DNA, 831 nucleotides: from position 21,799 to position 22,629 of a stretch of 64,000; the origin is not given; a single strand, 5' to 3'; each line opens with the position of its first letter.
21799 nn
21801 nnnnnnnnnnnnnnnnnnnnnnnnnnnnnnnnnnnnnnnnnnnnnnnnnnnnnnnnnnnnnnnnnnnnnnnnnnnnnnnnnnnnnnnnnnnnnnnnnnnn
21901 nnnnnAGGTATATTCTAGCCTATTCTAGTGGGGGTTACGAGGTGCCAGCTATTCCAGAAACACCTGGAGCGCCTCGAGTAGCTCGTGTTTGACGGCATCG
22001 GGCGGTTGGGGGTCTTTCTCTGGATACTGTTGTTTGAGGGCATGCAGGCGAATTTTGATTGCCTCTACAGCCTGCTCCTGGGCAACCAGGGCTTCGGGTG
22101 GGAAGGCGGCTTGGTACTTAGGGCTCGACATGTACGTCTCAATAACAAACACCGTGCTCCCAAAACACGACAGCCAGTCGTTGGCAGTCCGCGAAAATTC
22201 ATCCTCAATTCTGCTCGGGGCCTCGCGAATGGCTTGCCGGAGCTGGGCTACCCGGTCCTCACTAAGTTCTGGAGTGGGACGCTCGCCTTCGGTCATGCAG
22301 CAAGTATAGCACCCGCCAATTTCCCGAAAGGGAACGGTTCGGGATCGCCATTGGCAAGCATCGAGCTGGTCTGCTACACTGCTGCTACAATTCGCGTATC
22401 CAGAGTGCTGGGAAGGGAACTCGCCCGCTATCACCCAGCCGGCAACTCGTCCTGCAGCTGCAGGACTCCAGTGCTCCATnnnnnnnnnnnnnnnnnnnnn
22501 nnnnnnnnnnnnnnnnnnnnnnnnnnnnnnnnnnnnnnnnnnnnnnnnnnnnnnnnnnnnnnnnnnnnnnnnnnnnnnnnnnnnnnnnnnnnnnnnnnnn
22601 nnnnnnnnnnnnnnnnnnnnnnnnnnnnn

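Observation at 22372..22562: Candidate SAM-I riboswitch with a palindromic P3 extension in the metK leader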

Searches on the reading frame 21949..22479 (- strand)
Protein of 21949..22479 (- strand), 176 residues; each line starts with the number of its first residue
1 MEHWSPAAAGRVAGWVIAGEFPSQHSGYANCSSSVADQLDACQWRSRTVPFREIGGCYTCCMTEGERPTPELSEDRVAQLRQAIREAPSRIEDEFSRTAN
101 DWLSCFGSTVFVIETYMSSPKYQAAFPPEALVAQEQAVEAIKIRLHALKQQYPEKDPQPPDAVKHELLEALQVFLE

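Call 5: search_protein_families(library=pfam, proteins=[window:21949-22479:-])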
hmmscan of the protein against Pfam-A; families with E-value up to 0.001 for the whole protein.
window:21949-22479:- (176 aa): 0 families
